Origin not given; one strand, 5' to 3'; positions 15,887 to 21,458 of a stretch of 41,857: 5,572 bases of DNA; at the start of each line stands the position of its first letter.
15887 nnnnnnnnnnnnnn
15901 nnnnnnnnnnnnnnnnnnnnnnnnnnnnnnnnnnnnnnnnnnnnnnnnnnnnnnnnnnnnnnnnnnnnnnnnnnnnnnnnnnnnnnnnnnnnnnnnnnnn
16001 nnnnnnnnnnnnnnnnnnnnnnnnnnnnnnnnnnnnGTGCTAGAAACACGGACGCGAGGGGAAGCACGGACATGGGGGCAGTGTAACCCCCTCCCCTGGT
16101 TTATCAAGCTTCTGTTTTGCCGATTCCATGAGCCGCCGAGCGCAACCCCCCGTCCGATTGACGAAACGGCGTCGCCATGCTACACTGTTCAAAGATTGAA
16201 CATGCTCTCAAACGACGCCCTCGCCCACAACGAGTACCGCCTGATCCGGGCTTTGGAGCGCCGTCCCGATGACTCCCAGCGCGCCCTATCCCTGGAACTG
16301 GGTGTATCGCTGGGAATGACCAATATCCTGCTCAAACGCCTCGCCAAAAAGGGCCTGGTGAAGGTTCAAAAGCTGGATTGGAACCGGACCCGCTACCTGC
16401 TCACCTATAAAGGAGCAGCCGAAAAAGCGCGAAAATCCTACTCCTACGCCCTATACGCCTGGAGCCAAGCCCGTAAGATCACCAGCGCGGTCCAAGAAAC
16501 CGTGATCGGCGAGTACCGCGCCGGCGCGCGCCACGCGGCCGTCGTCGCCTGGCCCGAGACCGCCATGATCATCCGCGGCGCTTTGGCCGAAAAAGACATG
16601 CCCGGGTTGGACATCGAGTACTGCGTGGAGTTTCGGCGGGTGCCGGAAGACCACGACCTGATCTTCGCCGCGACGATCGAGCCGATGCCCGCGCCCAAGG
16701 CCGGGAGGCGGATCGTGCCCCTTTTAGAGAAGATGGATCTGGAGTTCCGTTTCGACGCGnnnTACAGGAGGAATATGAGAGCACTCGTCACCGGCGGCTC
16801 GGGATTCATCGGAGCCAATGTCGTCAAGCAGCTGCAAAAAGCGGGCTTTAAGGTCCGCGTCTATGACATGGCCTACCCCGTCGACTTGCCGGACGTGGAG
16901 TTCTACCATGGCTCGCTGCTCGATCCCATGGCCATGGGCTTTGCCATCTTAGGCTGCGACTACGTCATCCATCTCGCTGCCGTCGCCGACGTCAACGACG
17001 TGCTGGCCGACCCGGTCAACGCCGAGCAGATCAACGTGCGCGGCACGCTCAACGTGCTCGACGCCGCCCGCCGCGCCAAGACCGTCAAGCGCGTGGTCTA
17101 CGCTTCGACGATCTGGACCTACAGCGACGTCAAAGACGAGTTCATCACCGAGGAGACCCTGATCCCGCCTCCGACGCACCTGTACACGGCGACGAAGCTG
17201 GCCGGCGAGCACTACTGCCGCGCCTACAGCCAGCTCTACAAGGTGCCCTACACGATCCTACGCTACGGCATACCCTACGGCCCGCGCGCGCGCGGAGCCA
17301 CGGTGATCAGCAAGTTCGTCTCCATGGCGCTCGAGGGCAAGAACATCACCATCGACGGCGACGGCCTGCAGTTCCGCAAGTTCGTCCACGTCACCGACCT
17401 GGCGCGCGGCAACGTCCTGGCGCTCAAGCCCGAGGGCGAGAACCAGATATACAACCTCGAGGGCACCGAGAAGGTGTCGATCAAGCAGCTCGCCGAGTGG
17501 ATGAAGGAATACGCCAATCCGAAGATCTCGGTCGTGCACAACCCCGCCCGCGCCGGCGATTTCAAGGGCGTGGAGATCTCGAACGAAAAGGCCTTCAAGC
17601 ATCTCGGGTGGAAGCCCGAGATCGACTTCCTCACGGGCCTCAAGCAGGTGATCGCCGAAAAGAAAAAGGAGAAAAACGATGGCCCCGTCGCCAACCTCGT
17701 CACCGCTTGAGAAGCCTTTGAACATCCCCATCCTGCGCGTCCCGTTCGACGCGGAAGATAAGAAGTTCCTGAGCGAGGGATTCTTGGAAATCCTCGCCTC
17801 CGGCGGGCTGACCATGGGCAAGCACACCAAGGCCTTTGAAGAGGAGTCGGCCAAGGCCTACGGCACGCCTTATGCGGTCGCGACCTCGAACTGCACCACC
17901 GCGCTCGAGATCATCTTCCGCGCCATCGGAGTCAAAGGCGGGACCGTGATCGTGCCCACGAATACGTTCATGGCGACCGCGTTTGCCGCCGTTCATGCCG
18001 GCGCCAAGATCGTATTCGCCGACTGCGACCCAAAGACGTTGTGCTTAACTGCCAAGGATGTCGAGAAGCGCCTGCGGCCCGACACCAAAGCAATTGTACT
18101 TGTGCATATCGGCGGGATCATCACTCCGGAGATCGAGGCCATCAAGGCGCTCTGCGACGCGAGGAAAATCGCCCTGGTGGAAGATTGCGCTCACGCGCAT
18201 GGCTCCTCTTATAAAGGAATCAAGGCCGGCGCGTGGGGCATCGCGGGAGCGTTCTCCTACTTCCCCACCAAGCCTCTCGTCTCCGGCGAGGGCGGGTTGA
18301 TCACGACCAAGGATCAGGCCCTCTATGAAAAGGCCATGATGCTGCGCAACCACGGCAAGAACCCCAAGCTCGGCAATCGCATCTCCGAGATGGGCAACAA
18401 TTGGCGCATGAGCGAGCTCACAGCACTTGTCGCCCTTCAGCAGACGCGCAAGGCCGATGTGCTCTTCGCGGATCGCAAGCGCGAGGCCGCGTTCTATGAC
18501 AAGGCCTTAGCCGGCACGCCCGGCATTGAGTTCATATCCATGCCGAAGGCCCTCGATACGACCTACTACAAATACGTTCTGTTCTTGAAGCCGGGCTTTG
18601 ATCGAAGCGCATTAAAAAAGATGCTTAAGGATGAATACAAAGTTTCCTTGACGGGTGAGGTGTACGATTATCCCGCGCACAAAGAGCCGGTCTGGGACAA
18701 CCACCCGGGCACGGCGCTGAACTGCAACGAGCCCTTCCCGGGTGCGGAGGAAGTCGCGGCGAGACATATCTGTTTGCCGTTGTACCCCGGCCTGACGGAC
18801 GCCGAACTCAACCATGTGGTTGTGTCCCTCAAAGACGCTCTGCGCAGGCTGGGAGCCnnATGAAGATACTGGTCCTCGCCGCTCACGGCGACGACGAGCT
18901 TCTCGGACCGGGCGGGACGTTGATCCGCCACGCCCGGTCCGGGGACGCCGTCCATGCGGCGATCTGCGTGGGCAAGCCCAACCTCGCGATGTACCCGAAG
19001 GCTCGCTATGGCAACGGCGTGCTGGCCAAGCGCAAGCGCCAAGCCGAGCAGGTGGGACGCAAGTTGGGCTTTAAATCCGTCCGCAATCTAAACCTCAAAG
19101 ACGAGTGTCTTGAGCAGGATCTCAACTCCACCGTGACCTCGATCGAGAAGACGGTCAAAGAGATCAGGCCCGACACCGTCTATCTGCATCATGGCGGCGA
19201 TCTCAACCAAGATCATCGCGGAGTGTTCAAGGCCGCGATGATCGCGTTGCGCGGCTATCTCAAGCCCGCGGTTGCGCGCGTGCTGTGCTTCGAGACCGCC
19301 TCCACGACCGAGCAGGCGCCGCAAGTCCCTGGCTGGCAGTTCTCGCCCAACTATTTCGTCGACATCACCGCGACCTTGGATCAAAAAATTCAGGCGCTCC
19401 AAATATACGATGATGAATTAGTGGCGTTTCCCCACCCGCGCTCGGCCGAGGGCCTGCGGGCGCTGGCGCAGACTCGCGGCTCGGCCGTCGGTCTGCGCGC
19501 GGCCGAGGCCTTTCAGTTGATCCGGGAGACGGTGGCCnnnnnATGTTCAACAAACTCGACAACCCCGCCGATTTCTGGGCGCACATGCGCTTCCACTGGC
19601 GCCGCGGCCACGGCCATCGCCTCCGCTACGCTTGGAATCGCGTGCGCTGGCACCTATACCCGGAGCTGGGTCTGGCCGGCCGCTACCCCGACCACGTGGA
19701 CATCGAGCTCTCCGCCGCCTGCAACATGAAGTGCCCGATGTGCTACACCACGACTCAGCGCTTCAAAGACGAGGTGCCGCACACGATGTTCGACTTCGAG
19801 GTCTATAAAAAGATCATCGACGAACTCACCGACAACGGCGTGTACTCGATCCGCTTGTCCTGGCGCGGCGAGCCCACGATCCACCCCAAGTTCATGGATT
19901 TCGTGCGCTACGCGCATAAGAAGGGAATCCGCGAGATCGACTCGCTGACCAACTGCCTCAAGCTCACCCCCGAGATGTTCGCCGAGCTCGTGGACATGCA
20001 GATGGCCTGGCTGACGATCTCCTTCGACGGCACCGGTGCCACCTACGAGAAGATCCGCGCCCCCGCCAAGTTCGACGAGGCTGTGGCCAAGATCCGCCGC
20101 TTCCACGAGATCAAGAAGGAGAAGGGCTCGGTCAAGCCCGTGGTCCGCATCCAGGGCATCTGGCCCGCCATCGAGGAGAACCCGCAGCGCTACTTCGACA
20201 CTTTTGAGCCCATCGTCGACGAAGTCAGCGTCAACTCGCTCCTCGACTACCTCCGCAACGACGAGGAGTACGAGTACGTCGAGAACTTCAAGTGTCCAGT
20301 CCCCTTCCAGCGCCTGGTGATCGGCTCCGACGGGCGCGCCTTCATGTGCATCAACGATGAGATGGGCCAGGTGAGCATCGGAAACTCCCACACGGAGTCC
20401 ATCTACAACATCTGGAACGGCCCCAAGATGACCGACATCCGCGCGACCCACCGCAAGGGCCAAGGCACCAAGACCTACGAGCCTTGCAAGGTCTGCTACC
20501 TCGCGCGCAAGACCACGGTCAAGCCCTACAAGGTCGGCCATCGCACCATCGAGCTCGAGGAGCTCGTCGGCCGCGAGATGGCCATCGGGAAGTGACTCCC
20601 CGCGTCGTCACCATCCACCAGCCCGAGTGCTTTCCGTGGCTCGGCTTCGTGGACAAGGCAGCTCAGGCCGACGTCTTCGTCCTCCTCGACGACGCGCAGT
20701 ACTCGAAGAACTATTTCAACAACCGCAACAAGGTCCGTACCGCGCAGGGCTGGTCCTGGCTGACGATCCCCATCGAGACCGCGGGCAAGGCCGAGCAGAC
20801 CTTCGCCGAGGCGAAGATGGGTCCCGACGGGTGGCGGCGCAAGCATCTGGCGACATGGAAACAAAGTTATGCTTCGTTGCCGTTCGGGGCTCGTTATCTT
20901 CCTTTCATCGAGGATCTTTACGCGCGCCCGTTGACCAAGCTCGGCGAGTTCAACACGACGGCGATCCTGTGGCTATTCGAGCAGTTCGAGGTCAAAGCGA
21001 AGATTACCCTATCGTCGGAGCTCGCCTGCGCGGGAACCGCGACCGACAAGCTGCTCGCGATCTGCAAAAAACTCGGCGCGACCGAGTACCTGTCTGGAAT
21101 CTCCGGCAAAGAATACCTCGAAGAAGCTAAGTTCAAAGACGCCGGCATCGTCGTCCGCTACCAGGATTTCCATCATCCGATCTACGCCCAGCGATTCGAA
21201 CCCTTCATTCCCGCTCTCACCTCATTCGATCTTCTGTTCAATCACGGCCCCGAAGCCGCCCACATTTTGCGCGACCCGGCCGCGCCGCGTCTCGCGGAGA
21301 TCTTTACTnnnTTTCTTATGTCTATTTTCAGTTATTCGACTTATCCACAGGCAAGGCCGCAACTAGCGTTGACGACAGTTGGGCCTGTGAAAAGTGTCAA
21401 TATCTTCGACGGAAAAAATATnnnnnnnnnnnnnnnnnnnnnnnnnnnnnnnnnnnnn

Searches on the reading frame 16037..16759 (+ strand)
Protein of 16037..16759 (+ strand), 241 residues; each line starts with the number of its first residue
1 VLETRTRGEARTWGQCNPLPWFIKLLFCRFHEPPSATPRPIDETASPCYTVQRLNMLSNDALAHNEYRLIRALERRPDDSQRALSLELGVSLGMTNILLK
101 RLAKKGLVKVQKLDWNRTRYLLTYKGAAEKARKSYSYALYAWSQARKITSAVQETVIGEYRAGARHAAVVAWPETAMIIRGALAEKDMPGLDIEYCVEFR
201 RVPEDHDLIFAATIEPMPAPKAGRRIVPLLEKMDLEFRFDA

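Call 60: search_protein_families(library=pfam, proteins=[window:16037-16759:+], max_evalue=0.0001)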
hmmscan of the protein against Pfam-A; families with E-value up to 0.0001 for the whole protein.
window:16037-16759:+ (241 aa): 2 families
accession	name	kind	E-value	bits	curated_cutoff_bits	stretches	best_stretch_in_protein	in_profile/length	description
PF12802.13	MarR_2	-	7.3e-07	29.7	27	1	65-111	6-53/61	MarR family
PF13412.12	HTH_24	-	1.1e-05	25.4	21.9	1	64-109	3-48/48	Winged helix-turn-helix DNA-binding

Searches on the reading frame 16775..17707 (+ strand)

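Call 60: search_protein_families(library=pfam, proteins=[window:16775-17707:+], max_evalue=0.0001)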
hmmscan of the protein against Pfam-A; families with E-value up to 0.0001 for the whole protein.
window:16775-17707:+ (311 aa): 8 families
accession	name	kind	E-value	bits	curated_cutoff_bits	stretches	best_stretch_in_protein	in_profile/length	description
PF01370.27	Epimerase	-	6.4e-52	176.8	20.9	1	3-228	1-239/240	NAD dependent epimerase/dehydratase family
PF16363.11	GDP_Man_Dehyd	-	1.6e-38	133.4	27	1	4-291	1-331/332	GDP-mannose 4,6 dehydratase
PF01073.25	3Beta_HSD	-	6.7e-20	71.7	22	1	4-218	1-230/280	3-beta hydroxysteroid dehydrogenase/isomerase family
PF04321.23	RmlD_sub_bind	-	3.9e-19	69.3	27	1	1-248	1-232/287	RmlD substrate binding domain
PF07993.18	NAD_binding_4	-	4.8e-15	55.8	20.1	1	60-183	88-223/258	Male sterility protein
PF02719.21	Polysacc_synt_2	-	3.9e-14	53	20.2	1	58-250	75-250/293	Polysaccharide biosynthesis protein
PF13460.12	NAD_binding_10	-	1.6e-11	44.8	27.2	1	7-175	1-154/184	NAD(P)H-binding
PF05368.20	NmrA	-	2.7e-06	27.7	27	1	4-113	6-108/298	NmrA-like family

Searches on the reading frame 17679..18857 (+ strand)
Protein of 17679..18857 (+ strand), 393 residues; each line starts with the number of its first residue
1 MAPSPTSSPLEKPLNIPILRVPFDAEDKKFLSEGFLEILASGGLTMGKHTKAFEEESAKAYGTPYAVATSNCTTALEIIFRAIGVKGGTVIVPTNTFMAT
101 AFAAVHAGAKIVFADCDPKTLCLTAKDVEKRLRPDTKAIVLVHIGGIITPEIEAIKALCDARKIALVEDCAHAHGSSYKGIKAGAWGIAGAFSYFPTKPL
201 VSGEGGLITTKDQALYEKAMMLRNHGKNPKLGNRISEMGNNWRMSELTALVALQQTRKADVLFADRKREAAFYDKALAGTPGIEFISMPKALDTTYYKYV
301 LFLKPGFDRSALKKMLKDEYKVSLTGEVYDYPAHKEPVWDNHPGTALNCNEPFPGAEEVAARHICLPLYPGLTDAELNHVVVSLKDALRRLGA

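Call 60: search_protein_families(library=pfam, proteins=[window:17679-18857:+], max_evalue=0.0001)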
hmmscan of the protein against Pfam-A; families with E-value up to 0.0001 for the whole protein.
window:17679-18857:+ (393 aa): 3 families
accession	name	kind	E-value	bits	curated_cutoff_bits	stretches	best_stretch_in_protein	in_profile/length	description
PF01041.23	DegT_DnrJ_EryC1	-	1.3e-93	314.5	19.8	1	32-384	8-359/360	DegT/DnrJ/EryC1/StrS aminotransferase family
PF00155.27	Aminotran_1_2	-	4.2e-06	26.6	19.7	1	49-177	43-193/361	Aminotransferase class I and II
PF01212.27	Beta_elim_lyase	-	3.3e-05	23.8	27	1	49-171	33-170/288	Beta-eliminating lyase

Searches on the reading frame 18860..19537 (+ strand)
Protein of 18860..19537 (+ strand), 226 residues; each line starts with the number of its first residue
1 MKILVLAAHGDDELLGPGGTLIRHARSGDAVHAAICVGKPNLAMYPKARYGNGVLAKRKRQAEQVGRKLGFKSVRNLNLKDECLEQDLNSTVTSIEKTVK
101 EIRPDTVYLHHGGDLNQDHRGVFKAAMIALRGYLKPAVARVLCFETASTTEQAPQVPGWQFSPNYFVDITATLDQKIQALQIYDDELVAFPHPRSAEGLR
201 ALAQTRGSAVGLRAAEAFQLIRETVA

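Call 60: search_protein_families(library=pfam, proteins=[window:18860-19537:+], max_evalue=0.0001)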
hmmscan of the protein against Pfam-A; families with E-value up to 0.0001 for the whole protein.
window:18860-19537:+ (226 aa): 1 family
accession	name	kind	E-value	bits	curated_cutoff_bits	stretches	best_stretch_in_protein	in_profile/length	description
PF02585.22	PIG-L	-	1.5e-19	71.2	28.2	1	4-129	1-128/129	GlcNAc-PI de-N-acetylase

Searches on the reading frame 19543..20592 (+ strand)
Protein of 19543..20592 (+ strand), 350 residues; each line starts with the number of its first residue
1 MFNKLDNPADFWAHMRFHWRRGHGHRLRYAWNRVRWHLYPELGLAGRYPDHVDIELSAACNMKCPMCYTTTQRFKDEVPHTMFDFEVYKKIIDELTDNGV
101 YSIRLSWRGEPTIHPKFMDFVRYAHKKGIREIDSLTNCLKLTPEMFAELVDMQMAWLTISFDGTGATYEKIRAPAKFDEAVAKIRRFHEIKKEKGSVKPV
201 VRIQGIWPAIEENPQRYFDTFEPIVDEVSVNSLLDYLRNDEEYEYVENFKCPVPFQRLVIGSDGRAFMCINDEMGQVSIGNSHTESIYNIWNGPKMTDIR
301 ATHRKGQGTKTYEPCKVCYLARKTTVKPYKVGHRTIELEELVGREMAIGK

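Call 60: search_protein_families(library=pfam, proteins=[window:19543-20592:+], max_evalue=0.0001)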
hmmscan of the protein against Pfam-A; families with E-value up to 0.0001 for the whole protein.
window:19543-20592:+ (350 aa): 2 families
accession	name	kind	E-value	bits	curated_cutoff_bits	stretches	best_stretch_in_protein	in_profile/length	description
PF04055.27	Radical_SAM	-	3.3e-16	60.3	29.5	1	55-192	2-141/166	Radical SAM superfamily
PF13186.11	SPASM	-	1.8e-12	47.8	21.5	1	251-319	1-67/67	Iron-sulfur cluster-binding domain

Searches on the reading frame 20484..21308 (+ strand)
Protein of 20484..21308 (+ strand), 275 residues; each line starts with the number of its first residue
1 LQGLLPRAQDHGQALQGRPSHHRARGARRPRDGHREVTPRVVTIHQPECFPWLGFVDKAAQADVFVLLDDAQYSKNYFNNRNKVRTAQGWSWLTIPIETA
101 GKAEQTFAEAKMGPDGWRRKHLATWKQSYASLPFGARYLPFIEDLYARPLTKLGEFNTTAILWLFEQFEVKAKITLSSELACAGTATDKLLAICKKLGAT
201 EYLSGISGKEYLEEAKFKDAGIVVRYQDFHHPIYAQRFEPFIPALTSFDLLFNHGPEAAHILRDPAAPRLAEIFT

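Call 60: search_protein_families(library=pfam, proteins=[window:20484-21308:+], max_evalue=0.0001)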
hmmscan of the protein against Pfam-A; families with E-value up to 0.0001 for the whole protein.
window:20484-21308:+ (275 aa): 1 family
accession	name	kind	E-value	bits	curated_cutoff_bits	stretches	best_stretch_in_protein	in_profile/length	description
PF08889.16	WbqC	-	3.2e-66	223.7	21.3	1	46-260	1-217/218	WbqC-like protein family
